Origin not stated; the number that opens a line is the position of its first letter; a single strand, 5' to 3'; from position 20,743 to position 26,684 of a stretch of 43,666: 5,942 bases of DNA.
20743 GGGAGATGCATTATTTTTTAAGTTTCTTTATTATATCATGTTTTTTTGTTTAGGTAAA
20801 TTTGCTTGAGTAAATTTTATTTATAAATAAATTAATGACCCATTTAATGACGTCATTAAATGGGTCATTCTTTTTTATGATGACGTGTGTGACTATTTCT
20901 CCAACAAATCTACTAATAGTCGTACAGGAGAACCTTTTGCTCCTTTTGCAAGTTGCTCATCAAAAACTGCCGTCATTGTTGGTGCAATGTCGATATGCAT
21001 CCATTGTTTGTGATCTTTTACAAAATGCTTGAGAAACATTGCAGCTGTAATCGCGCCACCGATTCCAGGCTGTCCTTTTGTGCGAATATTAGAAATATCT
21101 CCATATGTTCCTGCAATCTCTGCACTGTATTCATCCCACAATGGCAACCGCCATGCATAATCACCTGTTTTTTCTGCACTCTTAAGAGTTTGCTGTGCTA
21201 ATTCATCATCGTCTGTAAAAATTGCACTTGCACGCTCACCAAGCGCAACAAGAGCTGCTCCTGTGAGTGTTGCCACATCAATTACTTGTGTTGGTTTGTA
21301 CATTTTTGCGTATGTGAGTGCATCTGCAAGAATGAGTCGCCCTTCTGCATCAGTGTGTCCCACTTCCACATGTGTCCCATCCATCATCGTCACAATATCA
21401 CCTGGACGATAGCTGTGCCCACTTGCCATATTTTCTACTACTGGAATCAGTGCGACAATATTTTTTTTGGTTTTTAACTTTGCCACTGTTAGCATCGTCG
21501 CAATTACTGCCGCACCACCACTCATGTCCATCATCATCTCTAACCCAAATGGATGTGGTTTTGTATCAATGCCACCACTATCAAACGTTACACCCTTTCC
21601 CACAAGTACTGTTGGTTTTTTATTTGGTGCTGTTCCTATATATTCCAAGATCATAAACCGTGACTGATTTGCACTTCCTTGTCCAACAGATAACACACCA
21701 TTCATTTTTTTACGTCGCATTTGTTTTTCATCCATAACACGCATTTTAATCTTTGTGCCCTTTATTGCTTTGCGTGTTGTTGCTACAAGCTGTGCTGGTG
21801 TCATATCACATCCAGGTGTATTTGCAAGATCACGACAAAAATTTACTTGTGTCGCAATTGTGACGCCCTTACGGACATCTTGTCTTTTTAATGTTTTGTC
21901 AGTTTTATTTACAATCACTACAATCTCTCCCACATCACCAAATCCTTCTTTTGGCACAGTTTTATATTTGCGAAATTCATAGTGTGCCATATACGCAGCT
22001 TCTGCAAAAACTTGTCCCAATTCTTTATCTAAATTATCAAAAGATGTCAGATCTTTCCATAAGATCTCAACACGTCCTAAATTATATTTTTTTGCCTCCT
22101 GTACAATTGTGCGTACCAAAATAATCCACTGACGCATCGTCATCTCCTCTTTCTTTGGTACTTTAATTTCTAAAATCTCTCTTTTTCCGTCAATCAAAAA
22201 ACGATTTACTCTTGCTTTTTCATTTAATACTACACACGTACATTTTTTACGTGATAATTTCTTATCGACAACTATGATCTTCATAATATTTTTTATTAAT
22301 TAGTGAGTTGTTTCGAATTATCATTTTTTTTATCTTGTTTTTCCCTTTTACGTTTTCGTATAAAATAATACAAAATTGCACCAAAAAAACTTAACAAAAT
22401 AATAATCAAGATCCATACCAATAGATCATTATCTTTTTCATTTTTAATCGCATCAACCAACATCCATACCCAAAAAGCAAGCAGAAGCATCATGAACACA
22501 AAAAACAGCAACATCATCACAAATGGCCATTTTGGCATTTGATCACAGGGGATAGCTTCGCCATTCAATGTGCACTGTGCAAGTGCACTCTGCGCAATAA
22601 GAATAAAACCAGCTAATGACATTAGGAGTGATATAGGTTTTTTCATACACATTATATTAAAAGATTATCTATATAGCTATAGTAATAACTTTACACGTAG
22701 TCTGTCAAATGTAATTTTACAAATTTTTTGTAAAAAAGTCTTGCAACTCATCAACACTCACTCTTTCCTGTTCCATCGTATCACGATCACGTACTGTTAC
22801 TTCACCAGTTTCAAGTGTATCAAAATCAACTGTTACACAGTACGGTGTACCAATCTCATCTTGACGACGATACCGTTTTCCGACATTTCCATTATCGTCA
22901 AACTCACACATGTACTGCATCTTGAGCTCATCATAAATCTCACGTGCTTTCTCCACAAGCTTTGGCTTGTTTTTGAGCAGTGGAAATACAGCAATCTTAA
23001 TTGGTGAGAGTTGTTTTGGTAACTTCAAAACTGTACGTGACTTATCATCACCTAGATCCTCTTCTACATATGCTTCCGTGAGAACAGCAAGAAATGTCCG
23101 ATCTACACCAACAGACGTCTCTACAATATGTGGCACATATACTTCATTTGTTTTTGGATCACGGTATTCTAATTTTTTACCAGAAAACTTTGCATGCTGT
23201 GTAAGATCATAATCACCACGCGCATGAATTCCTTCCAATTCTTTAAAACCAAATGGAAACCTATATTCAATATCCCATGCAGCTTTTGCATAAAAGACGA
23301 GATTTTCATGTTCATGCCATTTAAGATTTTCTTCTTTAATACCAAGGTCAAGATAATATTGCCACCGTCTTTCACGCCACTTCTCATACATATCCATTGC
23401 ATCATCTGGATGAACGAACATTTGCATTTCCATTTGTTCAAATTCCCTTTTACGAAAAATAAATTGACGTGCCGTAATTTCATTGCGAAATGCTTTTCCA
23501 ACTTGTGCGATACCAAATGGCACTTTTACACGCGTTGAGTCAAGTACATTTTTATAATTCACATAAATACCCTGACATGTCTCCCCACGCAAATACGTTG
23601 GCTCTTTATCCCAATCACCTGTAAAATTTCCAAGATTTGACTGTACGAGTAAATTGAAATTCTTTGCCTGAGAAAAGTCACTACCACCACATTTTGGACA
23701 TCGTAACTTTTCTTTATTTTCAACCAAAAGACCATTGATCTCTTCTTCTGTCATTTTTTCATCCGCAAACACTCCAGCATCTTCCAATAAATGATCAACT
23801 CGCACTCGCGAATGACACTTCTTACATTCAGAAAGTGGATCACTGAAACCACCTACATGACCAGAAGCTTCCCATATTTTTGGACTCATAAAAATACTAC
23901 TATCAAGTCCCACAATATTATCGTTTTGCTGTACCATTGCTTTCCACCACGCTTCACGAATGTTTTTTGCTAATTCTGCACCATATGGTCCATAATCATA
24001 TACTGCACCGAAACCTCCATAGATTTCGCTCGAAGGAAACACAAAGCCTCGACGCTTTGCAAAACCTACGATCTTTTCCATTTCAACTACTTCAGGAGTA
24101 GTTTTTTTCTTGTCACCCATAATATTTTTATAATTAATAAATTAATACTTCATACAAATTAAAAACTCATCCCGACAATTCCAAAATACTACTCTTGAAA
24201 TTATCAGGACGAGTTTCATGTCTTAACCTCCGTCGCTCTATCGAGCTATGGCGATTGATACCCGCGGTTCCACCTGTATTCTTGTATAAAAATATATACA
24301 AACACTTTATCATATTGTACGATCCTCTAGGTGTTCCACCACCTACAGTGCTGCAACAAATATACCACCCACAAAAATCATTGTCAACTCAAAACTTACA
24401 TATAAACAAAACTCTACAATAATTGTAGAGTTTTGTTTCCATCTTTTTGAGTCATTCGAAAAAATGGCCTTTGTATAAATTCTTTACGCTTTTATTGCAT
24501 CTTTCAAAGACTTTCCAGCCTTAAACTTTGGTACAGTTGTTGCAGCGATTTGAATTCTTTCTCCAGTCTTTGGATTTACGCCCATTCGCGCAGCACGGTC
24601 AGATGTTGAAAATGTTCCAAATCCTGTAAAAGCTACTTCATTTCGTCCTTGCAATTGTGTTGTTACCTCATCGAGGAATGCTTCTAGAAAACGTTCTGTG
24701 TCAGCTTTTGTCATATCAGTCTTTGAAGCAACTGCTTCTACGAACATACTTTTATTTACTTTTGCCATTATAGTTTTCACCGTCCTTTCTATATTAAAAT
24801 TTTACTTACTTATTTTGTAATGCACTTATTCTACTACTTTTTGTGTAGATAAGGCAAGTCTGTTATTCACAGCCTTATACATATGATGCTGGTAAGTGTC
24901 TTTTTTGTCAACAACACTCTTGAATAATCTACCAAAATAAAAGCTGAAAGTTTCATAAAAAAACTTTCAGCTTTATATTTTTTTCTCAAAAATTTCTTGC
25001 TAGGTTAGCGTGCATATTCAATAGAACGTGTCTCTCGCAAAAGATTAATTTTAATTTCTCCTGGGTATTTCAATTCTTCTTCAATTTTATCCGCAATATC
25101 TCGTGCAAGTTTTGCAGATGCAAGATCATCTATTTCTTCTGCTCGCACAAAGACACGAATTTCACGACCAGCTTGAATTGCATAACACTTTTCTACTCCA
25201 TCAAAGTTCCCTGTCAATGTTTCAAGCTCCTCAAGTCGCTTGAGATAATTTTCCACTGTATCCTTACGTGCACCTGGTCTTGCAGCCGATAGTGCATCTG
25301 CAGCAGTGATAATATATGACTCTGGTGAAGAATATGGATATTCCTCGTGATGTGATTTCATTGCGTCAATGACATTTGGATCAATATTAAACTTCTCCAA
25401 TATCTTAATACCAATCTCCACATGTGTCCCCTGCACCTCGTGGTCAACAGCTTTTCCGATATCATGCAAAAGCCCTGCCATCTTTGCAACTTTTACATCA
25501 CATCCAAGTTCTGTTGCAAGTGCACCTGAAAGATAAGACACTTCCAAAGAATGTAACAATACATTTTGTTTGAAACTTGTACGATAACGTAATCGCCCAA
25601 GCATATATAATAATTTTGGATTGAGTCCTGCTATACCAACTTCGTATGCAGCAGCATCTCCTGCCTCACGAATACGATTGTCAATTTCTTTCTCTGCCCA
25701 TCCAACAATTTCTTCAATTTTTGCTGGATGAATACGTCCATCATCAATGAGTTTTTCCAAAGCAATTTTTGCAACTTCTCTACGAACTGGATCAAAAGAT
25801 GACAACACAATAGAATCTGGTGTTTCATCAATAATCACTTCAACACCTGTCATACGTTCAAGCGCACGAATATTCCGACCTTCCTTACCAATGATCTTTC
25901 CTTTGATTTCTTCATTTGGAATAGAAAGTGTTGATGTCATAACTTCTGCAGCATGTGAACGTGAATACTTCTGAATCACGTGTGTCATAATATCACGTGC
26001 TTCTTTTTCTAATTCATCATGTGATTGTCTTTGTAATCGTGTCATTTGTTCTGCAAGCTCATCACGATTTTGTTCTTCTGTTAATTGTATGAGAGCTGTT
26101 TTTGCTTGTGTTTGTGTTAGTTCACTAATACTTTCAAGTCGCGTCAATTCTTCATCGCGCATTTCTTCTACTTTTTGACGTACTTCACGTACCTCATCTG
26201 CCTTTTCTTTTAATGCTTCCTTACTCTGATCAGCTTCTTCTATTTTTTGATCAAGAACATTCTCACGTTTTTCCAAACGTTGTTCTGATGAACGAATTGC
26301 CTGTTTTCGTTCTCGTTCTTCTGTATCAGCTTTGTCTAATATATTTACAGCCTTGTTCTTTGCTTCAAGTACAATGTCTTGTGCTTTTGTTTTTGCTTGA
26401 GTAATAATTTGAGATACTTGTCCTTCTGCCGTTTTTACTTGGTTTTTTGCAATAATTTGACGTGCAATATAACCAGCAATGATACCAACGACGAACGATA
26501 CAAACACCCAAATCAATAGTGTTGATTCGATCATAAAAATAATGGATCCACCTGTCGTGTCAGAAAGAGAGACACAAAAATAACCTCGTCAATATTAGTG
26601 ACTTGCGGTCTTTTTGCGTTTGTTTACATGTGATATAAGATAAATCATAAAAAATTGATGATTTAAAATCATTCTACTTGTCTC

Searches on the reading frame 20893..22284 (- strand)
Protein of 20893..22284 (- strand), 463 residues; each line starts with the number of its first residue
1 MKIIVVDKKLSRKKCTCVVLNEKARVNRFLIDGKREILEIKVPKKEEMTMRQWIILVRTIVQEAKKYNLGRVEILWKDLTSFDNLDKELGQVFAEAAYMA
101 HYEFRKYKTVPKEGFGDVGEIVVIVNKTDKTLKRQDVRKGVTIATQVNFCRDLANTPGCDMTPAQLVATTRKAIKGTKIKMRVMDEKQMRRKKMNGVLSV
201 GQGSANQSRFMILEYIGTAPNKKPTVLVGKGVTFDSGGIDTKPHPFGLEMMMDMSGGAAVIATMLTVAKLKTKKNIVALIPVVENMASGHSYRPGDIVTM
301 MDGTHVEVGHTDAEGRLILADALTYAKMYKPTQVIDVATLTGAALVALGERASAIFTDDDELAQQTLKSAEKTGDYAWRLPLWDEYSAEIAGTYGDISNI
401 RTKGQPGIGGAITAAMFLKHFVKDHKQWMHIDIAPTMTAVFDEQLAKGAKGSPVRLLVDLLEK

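Call 5: search_protein_families(library=pfam, proteins=[window:20893-22284:-], max_evalue=0.001)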
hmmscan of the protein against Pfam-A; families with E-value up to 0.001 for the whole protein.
window:20893-22284:- (463 aa): 1 family
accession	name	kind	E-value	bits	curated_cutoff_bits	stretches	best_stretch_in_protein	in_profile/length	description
PF00883.26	Peptidase_M17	-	2.8e-111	372.2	25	1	148-458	1-310/310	Cytosol aminopeptidase family, catalytic domain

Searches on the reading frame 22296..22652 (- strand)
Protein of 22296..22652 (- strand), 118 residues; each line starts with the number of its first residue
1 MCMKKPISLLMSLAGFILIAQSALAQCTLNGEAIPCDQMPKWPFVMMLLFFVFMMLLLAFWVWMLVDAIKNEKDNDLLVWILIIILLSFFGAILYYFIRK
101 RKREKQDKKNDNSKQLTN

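Call 5: search_protein_families(library=pfam, proteins=[window:22296-22652:-], max_evalue=0.001)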
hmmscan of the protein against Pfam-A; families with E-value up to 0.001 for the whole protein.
window:22296-22652:- (118 aa): 2 families
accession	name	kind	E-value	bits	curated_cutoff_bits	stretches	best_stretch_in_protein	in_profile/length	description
PF13396.11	PLDc_N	-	1.6e-08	34.8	23.3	1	59-99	1-41/42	Phospholipase_D-nuclease N-terminal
PF20136.4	DUF6526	-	6.2e-05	23.5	23.7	1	48-107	15-73/145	Family of unknown function (DUF6526)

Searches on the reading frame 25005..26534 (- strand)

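Call 5: search_protein_families(library=pfam, proteins=[window:25005-26534:-], max_evalue=0.001)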
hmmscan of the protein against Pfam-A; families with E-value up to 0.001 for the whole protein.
window:25005-26534:- (509 aa): 4 families
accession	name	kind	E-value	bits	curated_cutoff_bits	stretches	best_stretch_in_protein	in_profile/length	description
PF12072.13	RNase_Y_N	-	9.7e-31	107.2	32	1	7-192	3-199/201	RNase Y N-terminal region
PF01966.28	HD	-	5.5e-19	69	22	1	327-417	3-115/116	HD domain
PF00013.35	KH_1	-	4.8e-08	33.1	21.5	1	201-258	2-63/66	KH domain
PF08668.18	HDOD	-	5.6e-07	29.7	22.9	1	324-363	94-134/196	HDOD domain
